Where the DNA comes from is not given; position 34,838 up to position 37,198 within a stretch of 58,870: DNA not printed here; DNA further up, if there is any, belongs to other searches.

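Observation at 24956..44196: Double SusC/SusD locus built from a CotH-family protein and three fasciclin lipoproteins, with no recognisable CAZyme or regulator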

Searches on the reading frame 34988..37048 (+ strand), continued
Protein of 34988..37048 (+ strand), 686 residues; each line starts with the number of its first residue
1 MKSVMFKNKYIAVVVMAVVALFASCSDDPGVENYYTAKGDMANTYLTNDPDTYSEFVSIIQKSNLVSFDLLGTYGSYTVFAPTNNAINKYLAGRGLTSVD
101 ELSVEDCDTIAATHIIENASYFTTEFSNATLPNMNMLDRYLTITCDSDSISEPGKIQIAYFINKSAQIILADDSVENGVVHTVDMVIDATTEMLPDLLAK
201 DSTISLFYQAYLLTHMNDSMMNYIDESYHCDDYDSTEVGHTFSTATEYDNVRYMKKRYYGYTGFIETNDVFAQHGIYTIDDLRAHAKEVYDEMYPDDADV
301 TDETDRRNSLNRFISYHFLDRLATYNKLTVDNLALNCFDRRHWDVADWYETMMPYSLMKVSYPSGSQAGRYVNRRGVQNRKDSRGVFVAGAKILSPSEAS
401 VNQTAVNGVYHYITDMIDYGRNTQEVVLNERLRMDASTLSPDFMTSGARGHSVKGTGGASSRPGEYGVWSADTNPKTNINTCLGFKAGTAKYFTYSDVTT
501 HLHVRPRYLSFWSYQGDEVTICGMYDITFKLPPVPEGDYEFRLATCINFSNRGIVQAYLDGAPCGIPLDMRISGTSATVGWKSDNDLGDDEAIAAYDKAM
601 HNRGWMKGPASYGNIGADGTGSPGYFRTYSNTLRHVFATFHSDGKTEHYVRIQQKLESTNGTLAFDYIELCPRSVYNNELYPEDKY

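Call 37: predict_structure(alignment_id=A2)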
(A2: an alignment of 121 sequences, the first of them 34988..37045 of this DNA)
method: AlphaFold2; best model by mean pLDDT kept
length: 686 residues; sequences in the alignment: 121
mean_pLDDT: 87.3   pTM: 0.82
mean pLDDT of the five models: 87.3, 87.2, 86.2, 85.4, 83.0
residues with pLDDT >= 90: 404; 70-90: 216; 50-70: 43; < 50: 23
segments of 3 or more residues with pLDDT < 50: 1-7, 23-38
pLDDT, mean of each block of 10 residues (from residue 1): 46 59 43 47 88 93 86 81 93 88 88 84 72 77 72 68 86 84 82 87 97 95 85 69 91 88 98 98 98 94 97 98 91 91 94 97 93 96 93 91 86 97 96 94 89 79 84 90 91 94 91 87 95 97 94 94 94 94 94 92 93 89 92 95 96 91 94 86 78
secondary structure, 60 per line:
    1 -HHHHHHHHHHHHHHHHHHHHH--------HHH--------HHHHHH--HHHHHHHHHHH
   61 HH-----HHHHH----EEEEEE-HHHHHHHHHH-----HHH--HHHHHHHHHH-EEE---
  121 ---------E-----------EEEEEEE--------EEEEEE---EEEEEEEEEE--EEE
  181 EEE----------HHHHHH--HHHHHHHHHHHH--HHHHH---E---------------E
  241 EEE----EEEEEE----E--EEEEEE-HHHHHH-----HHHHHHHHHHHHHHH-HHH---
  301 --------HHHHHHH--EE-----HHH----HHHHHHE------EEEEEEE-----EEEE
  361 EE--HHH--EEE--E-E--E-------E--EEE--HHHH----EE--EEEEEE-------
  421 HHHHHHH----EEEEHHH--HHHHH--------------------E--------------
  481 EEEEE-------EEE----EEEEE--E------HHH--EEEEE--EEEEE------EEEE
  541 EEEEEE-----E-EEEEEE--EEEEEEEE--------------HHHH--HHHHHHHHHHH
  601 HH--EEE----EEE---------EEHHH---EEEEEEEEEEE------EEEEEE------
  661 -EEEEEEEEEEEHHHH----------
elements in order: H2-22 H42-47 H50-62 H68-72 E77-82 H84-93 H104-113 E115-117 E142-148 E157-162 E166-175 E178-183 H194-199 H202-213 H216-220 E240-243 E248-253 E261-266 H268-273 H279-293 H309-315 H332-337 E345-351 E357-362 E370-372 E391-393 H396-399 E408-413 H421-427 E432-435 H441-445 E481-485 E493-495 E500-504 E519-523 E526-530 E537-546 E554-559 E562-569 H584-587 H590-602 E605-607 E612-614 E632-642 E649-654 E662-672 H673-676
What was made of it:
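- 34988..37048 (+): 686-aa lipoprotein: FAS1 (about 40-190), FAS1 with insertions (about 195-440), and a C-terminal CBM6/35-like beta-sandwich (about 470-686). Putative surface glycan-binding protein. AF2 pLDDT 87.3 and pTM 0.82, call 37.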

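Call 40: fold_search(model_id=the predicted structure, library=pdb)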
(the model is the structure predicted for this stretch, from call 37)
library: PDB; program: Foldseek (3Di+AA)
matches with E <= 10: 1177; with E <= 0.001: 36
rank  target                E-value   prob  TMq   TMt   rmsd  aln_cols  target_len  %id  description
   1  5yjg                  1.2e-13  1.00  0.23  0.26  10.1       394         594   16  Structural insights into periostin functions (released 2018-05-23)
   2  7as7                  2.1e-13  1.00  0.22  0.25  10.2       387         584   16  Crystal structure of the GCD-associated TGFBIp mutant R124H (released 2020-12-23)
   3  7asg                  4.5e-13  1.00  0.23  0.25  10.8       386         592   15  TGFBIp mutant R555W (released 2020-12-23)
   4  5yjh                  6.4e-13  1.00  0.23  0.26   9.8       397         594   16  Structural insights into periostin functions (released 2018-05-23)
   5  7asc_A                7.2e-13  1.00  0.21  0.24  11.3       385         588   15  TGFBIp mutant A546T (released 2020-12-23)
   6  1o70_A                8.1e-13  1.00  0.20  0.40  12.5       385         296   14  Novel Fold Revealed by the Structure of a FAS1 Domain Pair from the Insect Cell Adhesion Molecule Fasciclin I (released 2003-02-13)
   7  5nv6_B                1.7e-11  1.00  0.23  0.26  11.2       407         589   15  Structure of human transforming growth factor beta-induced protein (TGFBIp). (released 2017-08-09)
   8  5nv6_A                2.5e-11  1.00  0.21  0.24  10.8       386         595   15  Structure of human transforming growth factor beta-induced protein (TGFBIp). (released 2017-08-09)
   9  9nu9                  5.0e-08  1.00  0.16  0.22  17.5       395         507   14  X-ray Crystal Structure of Fission Yeast Fsc1 protein in C2 Symmetry (released 2026-04-01)
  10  5y6p_A1               2.3e-07  1.00  0.18  0.50   4.6       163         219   21  Structure of the phycobilisome from the red alga Griffithsia pacifica (released 2017-11-15)
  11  5y6p_B1               5.9e-07  1.00  0.18  0.50   4.6       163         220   21  Structure of the phycobilisome from the red alga Griffithsia pacifica (released 2017-11-15)
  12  9o0b                  7.1e-07  1.00  0.16  0.18  24.2       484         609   11  X-ray Crystal Structure of Fission Yeast Fsc1 protein in P43212 (released 2026-04-01)
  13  5n86_A                2.9e-06  1.00  0.17  0.77   3.4       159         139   19  Crystal structure of FAS1 domain of hyaluronic acid receptor stabilin-2 (released 2018-06-27)
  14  9i05_Xf               3.1e-06  1.00  0.18  0.44   5.8       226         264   14  Cryo-EM structure of the large subunit of the mitochondrial ribosome from Toxoplasma gondii (released 2025-06-11)
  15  2ltc_MODEL_1_A        3.3e-06  1.00  0.18  0.81   3.3       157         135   21  Fas1-4, R555W (released 2013-08-21)
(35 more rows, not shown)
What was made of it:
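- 34988..37048 (+): Foldseek, call 40.
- On FAS1 (fasciclin) domain proteins: The Fas686 model aligns over about 390 columns to tandem-FAS1 structures at 1e-13 (call 40).
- Its C-terminal domain matches a xylan-binding module, CBM6, CBM35 and Cry domain III at 1e-4 to 4e-3 (calls 37, 40). FAS1 is a classical adhesion domain; periostin, TGFBIp and fasciclin I are the top structural matches (call 40). Fas686 carries a CBM-like domain (call 40).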

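Call 49: search_protein_families(library=pfam, alignment_id=A4, max_evalue=0.001)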
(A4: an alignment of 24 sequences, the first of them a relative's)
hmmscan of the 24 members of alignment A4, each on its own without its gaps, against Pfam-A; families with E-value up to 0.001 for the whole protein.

A. member 1, L036:1-918:+ (306 aa): 2 families
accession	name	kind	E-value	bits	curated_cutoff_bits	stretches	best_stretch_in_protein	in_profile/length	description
PF01436.27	NHL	-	0.00051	20.4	20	0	209-226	4-21/28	NHL repeat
PF11614.14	FixG_C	-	0.00072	20.1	25.6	0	8-65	33-91/119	IG-like fold at C-terminal of FixG, putative oxidoreductase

B. families by the number of members that match (of 24 scanned): 11 families
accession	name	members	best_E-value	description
PF13385.13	Laminin_G_3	16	5.2e-15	Concanavalin A-like lectin/glucanases superfamily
PF20578.4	aBig_2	10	8.8e-08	Atrophied bacterial Ig domain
PF16369.11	GH43_C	5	1.1e-15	C-terminal lipocalin-like domain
PF04616.20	Glyco_hydro_43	3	3.4e-24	Glycosyl hydrolases family 43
PF01196.24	Ribosomal_L17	2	2.8e-36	Ribosomal protein L17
PF00404.24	Dockerin_1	2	4.9e-08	Dockerin type I domain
PF18962.6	Por_Secre_tail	1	1e-05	Secretion system C-terminal sorting domain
PF00036.39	EF-hand_1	1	9.7e-05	EF hand domain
PF13405.12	EF-hand_6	1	0.00039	EF-hand domain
PF01436.27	NHL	1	0.00051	NHL repeat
PF11614.14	FixG_C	1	0.00072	IG-like fold at C-terminal of FixG, putative oxidoreductase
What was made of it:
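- Of 24 non-CotH head genes, 16 have Laminin_G_3, 10 aBig_2, 5 GH43_C and 3 GH43 (call 49).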

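Call 68: search_protein_families(library=pfam, alignment_id=A5, max_evalue=0.00001)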
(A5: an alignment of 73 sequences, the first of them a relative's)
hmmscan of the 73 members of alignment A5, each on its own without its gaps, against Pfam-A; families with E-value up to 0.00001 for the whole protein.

A. member 1, L046:12269-16420:- (1384 aa): 7 families
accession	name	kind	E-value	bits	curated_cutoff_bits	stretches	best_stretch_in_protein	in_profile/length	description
PF12833.13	HTH_18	-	1.7e-22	79.9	33.6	1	1290-1367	1-78/80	Helix-turn-helix domain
PF00072.30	Response_reg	-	1.5e-21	77.1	30.2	1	1123-1233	1-110/111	Response regulator receiver domain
PF07494.17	Reg_prop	-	9.5e-21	71.7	20.4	0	358-379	3-24/24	Two component regulator propeller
PF02518.31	HATPase_c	-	4.2e-15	56.6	26.4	1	901-1026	2-110/111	Histidine kinase-, DNA gyrase B-, and HSP90-like ATPase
PF00165.29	HTH_AraC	-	1.1e-13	51.3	26.6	0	1333-1366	8-40/42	Bacterial regulatory helix-turn-helix proteins, AraC family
PF07495.19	Y_Y_Y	-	5.9e-13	49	26.6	1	679-738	6-64/65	Y_Y_Y domain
PF00512.31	HisKA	-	2.5e-09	37.5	26.9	1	790-854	2-66/66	His Kinase A (phospho-acceptor) domain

B. families by the number of members that match (of 73 scanned): 110 families (the first 25 are shown)
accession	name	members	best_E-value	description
PF07494.17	Reg_prop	3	5.9e-32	Two component regulator propeller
PF02518.31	HATPase_c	3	1e-23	Histidine kinase-, DNA gyrase B-, and HSP90-like ATPase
PF12833.13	HTH_18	3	1.7e-22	Helix-turn-helix domain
PF00072.30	Response_reg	3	2.7e-22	Response regulator receiver domain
PF07715.20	Plug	3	7.2e-22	TonB-dependent Receptor Plug Domain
PF13715.12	CarbopepD_reg_2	3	4.2e-18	CarboxypepD_reg-like domain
PF00593.30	TonB_dep_Rec_b-barrel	3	4.2e-18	TonB dependent receptor-like, beta-barrel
PF07495.19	Y_Y_Y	3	1e-14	Y_Y_Y domain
PF00165.29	HTH_AraC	3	8.5e-14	Bacterial regulatory helix-turn-helix proteins, AraC family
PF00512.31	HisKA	3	5.4e-11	His Kinase A (phospho-acceptor) domain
PF13620.12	CarboxypepD_reg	3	6.4e-11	Carboxypeptidase regulatory-like domain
PF00535.33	Glycos_transf_2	2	1e-32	Glycosyl transferase family 2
PF16151.10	DUF4859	2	1.6e-32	Domain of unknown function (DUF4859)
PF14322.12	SusD-like_3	2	3.2e-17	Starch-binding associating with outer membrane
PF08450.18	SGL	2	2.5e-15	SMP-30/Gluconolactonase/LRE-like region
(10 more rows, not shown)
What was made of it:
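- Most contexts of solitary paralogues are housekeeping genes (call 68).
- Tried and rejected: They are heterogeneous and mostly uninformative (call 68).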

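Call 69: search_protein_families(library=pfam, proteins=[L035:20267-21541:+, L065:19714-21012:+, L047:19521-20594:+, L059:19583-20449:+, L034:19637-20500:+, L009:19506-20309:+, L015:19816-21201:+, L068:19406-20137:+, L048:19535-20431:-, L056:19817-22117:+], max_evalue=0.0001)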
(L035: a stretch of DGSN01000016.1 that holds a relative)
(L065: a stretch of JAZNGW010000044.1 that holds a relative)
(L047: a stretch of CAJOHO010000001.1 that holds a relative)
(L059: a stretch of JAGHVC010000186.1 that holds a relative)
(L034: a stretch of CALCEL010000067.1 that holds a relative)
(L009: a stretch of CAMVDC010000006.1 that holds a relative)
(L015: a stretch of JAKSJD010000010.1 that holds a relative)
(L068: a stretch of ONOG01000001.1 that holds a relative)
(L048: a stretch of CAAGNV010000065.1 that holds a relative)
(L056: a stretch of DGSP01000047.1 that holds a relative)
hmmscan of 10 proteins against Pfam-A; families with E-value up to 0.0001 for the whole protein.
L035:20267-21541:+ (425 aa): 0 families

L065:19714-21012:+ (433 aa): 3 families
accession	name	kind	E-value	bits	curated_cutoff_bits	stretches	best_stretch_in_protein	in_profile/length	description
PF17820.7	PDZ_6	-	1.4e-10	41.2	27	1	129-166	2-37/54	PDZ domain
PF18294.6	Pept_S41_N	-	8.2e-08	32.5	25.9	1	38-86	3-49/49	Peptidase S41 N-terminal domain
PF13180.12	PDZ_2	-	9.2e-05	23.1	27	0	117-161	12-48/80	PDZ domain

L047:19521-20594:+ (358 aa): 1 family
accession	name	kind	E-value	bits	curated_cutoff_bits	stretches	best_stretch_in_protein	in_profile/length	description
PF04616.20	Glyco_hydro_43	-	1.5e-40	139.8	32.2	1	56-355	10-288/288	Glycosyl hydrolases family 43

L059:19583-20449:+ (289 aa): 2 families
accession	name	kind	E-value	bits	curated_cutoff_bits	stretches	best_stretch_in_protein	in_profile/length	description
PF00551.24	Formyl_trans_N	-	2.1e-42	145.4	26.1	1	92-270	2-181/181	Formyl transferase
PF01842.31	ACT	-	7.5e-06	26.1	27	1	8-49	2-44/66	ACT domain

L034:19637-20500:+ (288 aa): 1 family
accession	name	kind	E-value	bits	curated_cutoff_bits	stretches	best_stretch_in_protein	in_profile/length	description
PF04228.19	Zn_peptidase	-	1.3e-104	350.2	23.2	1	1-281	1-290/290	Putative neutral zinc metallopeptidase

L009:19506-20309:+ (268 aa): 0 families

L015:19816-21201:+ (462 aa): 1 family
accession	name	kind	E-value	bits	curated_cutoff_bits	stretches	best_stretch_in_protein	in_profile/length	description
PF00330.25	Aconitase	-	3.5e-163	544.3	28.7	1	6-454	1-463/463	Aconitase family (aconitate hydratase)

L068:19406-20137:+ (244 aa): 0 families

L048:19535-20431:- (299 aa): 0 families

L056:19817-22117:+ (767 aa): 2 families
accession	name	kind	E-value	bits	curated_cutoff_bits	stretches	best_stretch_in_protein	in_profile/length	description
PF13715.12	CarbopepD_reg_2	-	5e-10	39.7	32.2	1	32-110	2-88/88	CarboxypepD_reg-like domain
PF13620.12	CarboxypepD_reg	-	6.3e-07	30.1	32.3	1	32-90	3-67/82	Carboxypeptidase regulatory-like domain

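Call 87: search_solved_structures(query=L059:2-1900:+, max_evalue=0.00001)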
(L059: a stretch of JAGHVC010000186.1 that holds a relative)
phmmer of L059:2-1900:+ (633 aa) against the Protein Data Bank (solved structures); distinct sequences matched with E-value up to 0.00001: 12.
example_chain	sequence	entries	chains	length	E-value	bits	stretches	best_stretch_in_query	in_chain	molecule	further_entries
3c7e_A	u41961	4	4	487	5.5e-63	216.8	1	133-587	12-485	Endo-1,4-beta-xylanase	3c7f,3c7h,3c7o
3c7g_A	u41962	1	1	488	5.7e-63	216.8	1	133-587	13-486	Endo-1,4-beta-xylanase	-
5a8c_A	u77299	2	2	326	4.8e-42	147.6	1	132-455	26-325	CARBOHYDRATE BINDING FAMILY 6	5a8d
8hcj_D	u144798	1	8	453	2.4e-15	59.5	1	133-329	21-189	Xylan 1,4-beta-xylosidase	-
9x3m_A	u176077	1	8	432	7.6e-15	57.8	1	135-329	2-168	Xylan 1,4-beta-xylosidase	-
3qed_A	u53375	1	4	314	1.3e-14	57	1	128-416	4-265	Beta-xylosidase/alpha-L-arabinfuranosidase, gly43N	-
3qee_A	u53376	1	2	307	2e-13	53.1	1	133-416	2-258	Beta-xylosidase/alpha-L-arabinfuranosidase, gly43N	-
3qef_A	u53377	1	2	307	4.6e-13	51.9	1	133-416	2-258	Beta-xylosidase/alpha-L-arabinfuranosidase, gly43N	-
4nov_A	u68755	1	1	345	6.5e-13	51.4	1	133-417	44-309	Xylosidase/arabinofuranosidase Xsa43E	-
9no3_A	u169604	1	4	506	6.2e-08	35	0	144-299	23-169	TerARA - arabinofuranosidase/xylosidase from metagenome of Pseudacanthotermes militaris.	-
3qz4_A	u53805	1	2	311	1.3e-07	34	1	183-435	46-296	Endo-1,4-beta-xylanase D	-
5glk_A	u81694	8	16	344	1.7e-06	30.2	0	135-436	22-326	Glycoside hydrolase family 43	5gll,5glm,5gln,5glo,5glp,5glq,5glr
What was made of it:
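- L059: a head gene related to AXH-type GH43 3C7E at 5.5e-63 (call 87).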

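Call 88: search_solved_structures(query=L047:19521-20594:+, max_evalue=0.00001)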
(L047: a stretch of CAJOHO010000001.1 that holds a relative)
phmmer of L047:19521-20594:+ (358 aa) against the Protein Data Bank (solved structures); distinct sequences matched with E-value up to 0.00001: 23.
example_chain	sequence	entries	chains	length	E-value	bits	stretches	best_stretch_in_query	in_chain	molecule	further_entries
4kcb_A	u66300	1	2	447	1.1e-104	353.5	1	39-357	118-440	Arabinan endo-1,5-alpha-L-arabinosidase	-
1gyd_B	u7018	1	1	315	1.9e-72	247.4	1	56-357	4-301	ARABINAN ENDO-1,5-ALPHA-L-ARABINOSIDASE A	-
1wl7_A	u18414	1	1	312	5.5e-72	245.9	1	56-357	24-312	arabinanase-TS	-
1gyh_A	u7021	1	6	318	1.5e-71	244.5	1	56-357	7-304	ARABINAN ENDO-1,5-ALPHA-L-ARABINOSIDASE A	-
6a8i_A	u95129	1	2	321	1.8e-71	244.3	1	56-357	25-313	endo-alpha-(1->5)-L-arabinanase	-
3cu9_A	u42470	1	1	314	2.8e-71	243.6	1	56-357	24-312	Intracellular arabinanase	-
6a8h_A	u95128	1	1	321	4.3e-71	243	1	56-357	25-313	endo-alpha-(1->5)-L-arabinanase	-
6f1g_A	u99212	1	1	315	1.9e-70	240.9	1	56-357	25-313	Intracellular endo-alpha-(1->5)-L-arabinanase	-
3d5y_A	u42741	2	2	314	1.9e-70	240.9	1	56-357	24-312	Intracellular arabinanase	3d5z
1gye_B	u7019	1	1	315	2.2e-70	240.7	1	56-357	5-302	ARABINAN ENDO-1,5-ALPHA-L-ARABINOSIDASE A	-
3d60_A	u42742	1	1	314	2.9e-70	240.3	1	56-357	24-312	Intracellular arabinanase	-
3d61_A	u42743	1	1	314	3.3e-70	240.1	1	56-357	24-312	Intracellular arabinanase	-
1uv4_A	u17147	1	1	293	1.1e-63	218.6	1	53-356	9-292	ARABINAN-ENDO 1,5-ALPHA-L-ARABINASE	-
6b7k_A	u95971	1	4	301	1.8e-63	217.9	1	55-356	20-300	Endo-alpha-(1->5)-L-arabinanase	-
4kc7_A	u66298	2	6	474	1.3e-20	76.8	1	53-300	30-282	Glycoside hydrolase, family 43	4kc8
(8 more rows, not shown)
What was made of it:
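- An endo-arabinanase and an AXH-type GH43 point to polysaccharide rather than glycoprotein (calls 87, 88).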
